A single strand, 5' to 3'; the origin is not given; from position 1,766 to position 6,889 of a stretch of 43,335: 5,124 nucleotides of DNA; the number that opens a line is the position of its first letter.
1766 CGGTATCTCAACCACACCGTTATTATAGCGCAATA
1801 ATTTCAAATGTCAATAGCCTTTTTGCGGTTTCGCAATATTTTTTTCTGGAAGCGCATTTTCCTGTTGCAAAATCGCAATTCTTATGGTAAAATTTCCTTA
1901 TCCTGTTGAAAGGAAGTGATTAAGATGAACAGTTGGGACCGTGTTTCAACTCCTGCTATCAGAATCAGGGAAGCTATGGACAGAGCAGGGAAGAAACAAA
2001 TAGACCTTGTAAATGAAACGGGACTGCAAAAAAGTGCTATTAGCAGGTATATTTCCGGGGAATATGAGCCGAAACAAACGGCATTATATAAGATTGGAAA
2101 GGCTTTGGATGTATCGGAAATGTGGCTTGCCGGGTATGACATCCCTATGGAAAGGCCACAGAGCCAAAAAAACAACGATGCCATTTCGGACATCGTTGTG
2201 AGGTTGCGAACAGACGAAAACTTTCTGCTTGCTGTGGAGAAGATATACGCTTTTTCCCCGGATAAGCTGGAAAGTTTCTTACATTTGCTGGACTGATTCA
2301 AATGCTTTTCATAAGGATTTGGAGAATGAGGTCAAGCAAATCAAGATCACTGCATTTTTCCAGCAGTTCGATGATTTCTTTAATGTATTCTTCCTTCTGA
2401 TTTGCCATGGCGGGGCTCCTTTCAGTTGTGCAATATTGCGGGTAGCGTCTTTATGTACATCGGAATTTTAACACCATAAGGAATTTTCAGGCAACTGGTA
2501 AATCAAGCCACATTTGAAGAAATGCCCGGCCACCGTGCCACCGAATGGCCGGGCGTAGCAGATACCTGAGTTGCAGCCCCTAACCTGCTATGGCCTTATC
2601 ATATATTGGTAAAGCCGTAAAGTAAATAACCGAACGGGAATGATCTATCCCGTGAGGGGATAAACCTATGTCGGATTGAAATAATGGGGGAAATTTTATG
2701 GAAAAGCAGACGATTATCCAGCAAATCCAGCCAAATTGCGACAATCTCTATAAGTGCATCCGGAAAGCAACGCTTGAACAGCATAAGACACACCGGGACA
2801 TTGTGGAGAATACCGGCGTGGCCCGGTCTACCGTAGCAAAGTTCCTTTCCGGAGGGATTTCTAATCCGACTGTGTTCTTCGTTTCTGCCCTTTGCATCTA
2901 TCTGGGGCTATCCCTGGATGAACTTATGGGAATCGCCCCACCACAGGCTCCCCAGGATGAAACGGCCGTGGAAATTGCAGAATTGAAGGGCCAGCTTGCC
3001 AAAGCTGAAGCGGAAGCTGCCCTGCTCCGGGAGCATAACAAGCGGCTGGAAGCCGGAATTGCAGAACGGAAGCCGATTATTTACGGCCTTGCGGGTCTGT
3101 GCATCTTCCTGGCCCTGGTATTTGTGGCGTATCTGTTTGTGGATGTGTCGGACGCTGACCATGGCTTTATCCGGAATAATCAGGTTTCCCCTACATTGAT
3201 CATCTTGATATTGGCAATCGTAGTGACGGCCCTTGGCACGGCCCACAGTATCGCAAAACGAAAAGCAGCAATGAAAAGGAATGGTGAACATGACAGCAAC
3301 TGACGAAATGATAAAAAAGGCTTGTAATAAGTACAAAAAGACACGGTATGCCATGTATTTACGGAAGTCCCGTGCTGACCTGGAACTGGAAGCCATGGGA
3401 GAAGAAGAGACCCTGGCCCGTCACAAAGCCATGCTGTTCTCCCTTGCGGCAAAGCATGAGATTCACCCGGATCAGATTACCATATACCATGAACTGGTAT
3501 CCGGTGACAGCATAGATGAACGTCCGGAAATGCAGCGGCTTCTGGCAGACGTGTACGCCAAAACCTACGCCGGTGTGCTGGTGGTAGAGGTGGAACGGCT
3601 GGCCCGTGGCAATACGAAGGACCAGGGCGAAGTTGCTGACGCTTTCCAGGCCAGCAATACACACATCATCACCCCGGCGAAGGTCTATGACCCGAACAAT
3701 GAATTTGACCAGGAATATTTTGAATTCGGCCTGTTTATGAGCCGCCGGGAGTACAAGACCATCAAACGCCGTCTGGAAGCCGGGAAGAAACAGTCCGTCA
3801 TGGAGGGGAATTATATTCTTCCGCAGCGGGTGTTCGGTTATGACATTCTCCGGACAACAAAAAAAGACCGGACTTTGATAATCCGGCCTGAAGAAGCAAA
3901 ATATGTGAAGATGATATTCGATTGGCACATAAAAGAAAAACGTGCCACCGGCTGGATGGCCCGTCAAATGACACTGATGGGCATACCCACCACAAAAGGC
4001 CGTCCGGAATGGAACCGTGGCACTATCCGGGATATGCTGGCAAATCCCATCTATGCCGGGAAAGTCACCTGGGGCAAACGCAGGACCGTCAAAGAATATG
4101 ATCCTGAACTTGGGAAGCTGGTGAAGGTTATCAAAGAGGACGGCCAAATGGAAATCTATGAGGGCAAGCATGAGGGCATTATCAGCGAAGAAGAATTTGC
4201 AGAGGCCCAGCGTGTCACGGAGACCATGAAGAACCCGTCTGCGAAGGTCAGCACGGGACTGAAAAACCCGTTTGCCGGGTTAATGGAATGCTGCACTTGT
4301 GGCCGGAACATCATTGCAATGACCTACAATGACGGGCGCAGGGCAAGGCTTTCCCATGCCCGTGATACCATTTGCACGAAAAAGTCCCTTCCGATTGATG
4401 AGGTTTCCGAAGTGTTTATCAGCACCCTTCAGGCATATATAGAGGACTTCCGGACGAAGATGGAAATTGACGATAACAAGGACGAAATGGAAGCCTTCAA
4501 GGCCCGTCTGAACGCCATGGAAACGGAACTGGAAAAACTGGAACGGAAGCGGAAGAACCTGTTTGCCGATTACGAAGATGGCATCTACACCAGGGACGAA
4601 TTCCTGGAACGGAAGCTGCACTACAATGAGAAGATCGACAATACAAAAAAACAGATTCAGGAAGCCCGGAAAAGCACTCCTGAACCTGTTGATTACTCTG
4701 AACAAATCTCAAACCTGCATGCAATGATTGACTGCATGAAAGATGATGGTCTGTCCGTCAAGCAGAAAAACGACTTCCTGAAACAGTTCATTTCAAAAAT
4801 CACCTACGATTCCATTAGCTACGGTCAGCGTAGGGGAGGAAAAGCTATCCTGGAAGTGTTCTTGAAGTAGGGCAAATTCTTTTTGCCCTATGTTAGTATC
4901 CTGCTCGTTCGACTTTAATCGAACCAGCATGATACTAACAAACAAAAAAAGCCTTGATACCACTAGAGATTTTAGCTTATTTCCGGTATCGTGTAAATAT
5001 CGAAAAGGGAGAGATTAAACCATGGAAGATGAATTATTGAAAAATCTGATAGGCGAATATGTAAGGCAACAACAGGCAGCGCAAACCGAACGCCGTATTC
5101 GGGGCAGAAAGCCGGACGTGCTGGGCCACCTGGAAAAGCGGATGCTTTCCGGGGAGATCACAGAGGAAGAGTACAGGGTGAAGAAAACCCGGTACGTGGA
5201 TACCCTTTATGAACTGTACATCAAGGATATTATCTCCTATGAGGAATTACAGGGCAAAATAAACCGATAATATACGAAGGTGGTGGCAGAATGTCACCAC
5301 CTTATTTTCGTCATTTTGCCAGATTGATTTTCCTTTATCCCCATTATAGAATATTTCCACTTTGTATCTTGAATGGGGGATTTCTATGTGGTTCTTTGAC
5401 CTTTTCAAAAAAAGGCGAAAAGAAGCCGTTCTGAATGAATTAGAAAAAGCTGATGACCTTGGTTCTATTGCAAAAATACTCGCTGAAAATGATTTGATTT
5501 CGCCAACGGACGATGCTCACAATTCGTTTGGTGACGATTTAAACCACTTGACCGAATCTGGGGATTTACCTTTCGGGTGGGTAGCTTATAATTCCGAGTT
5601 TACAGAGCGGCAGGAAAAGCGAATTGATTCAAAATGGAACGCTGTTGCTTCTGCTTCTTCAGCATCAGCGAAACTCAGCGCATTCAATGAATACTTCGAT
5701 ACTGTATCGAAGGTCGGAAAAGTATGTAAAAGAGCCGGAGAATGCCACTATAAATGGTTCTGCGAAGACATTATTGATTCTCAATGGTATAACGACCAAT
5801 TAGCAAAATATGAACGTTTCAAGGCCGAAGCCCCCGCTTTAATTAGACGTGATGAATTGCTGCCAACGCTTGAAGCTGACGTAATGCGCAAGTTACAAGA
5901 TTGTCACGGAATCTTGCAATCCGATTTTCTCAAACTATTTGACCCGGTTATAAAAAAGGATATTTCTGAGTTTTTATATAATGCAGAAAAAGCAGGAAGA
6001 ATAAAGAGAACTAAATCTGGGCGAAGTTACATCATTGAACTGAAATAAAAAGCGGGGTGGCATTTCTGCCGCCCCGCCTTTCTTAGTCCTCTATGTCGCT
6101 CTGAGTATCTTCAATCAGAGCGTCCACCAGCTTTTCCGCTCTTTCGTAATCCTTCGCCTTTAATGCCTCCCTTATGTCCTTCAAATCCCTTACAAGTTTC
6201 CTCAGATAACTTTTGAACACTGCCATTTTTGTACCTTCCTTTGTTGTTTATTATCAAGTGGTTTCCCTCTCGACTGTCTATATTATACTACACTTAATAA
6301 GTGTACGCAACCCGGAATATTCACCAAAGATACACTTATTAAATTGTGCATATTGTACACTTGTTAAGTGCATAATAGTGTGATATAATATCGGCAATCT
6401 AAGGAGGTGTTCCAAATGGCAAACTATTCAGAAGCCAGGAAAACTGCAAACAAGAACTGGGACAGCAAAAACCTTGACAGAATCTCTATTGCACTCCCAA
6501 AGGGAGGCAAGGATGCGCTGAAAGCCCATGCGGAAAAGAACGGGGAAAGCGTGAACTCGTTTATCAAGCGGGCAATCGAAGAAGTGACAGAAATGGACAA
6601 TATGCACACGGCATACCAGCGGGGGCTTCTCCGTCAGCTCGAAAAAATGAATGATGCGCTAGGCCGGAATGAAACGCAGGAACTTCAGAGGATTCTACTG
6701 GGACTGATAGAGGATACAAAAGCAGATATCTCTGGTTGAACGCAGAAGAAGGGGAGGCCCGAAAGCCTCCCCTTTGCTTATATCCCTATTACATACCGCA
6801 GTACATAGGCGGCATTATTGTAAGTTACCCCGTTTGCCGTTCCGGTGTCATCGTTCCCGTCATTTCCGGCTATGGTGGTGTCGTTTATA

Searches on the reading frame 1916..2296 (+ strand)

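Call 83: search_protein_families(library=pfam, proteins=[window:1916-2296:+], max_evalue=0.001)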
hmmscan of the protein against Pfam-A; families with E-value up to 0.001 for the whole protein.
window:1916-2296:+ (126 aa): 4 families
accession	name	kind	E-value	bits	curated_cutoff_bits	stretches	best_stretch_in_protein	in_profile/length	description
PF01381.28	HTH_3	-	1.8e-09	37.9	23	1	17-71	1-55/55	Helix-turn-helix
PF12844.13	HTH_19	-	2.5e-05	24.5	30.2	1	15-71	2-58/64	Helix-turn-helix domain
PF13560.12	HTH_31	-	6.5e-05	23.6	27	1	15-68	4-58/64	Helix-turn-helix domain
PF13443.12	HTH_26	-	0.0003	21.4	22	1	16-67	1-53/63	Cro/C1-type HTH DNA-binding domain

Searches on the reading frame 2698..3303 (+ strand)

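Call 83: search_protein_families(library=pfam, proteins=[window:2698-3303:+], max_evalue=0.001)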
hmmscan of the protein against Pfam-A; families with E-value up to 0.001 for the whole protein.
window:2698-3303:+ (201 aa): 2 families
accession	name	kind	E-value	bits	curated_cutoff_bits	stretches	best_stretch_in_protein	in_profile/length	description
PF01381.28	HTH_3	-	2.8e-06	27.7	23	1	22-76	2-55/55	Helix-turn-helix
PF13560.12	HTH_31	-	0.00031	21.4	27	1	30-76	15-61/64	Helix-turn-helix domain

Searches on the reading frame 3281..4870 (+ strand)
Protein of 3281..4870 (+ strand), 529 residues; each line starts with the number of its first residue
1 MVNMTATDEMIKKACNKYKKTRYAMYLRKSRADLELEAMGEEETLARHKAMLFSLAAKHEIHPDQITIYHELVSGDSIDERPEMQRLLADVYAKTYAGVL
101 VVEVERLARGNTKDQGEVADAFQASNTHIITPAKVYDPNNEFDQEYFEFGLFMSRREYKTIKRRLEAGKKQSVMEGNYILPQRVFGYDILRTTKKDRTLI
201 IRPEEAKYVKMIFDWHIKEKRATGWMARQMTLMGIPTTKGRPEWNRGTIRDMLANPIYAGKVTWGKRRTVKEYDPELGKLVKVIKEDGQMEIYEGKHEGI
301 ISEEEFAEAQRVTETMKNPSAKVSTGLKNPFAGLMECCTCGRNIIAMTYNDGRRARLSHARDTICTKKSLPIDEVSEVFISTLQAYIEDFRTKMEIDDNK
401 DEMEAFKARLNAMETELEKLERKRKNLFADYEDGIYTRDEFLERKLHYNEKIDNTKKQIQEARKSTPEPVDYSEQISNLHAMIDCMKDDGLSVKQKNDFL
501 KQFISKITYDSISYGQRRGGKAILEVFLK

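Call 82: search_protein_families(library=phrogs, proteins=[window:3281-4870:+], max_evalue=0.001)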
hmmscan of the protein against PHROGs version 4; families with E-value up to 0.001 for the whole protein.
window:3281-4870:+ (529 aa): 2 families
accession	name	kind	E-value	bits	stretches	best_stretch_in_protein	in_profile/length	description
phrog_95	-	integration and excision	7.2e-93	313.3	1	5-520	71-566/651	integrase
phrog_125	-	DNA, RNA and nucleotide metabolism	6.9e-14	53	1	9-313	9-248/254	DNA invertase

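Call 83: search_protein_families(library=pfam, proteins=[window:3281-4870:+], max_evalue=0.001)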
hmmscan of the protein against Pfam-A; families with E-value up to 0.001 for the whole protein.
window:3281-4870:+ (529 aa): 3 families
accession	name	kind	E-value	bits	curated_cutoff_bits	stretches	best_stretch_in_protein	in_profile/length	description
PF07508.19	Recombinase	-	2.2e-20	73.3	21.1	1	203-313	1-99/102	Recombinase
PF00239.26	Resolvase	-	1e-12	48.8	23.3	1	24-177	2-144/145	Resolvase, N terminal domain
PF13851.11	GAS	-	0.00022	21.1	32.3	1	392-480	97-187/200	Growth-arrest specific micro-tubule binding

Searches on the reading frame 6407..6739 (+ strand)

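Call 68: search_protein_families(library=pfam, proteins=[window:6407-6739:+], max_evalue=0.01)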
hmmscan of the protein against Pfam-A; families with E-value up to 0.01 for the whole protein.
window:6407-6739:+ (110 aa): 5 families
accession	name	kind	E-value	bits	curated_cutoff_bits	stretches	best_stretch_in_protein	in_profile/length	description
PF01402.27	RHH_1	-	0.00028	21.2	20.5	1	25-59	1-35/39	Ribbon-helix-helix protein, copG family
PF16777.11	RHH_7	-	0.00047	20.9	27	1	20-57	28-65/74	Transcriptional regulator, RHH-like, CopG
PF03869.20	Arc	-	0.0011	19.2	20.4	1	24-57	5-38/50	Arc-like DNA binding domain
PF07878.17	RHH_5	-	0.0035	17.5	26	1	24-59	2-37/43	CopG-like RHH_1 or ribbon-helix-helix domain, RHH_5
PF19807.5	DUF6290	-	0.0097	16.5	27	0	26-62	4-40/72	Family of unknown function (DUF6290)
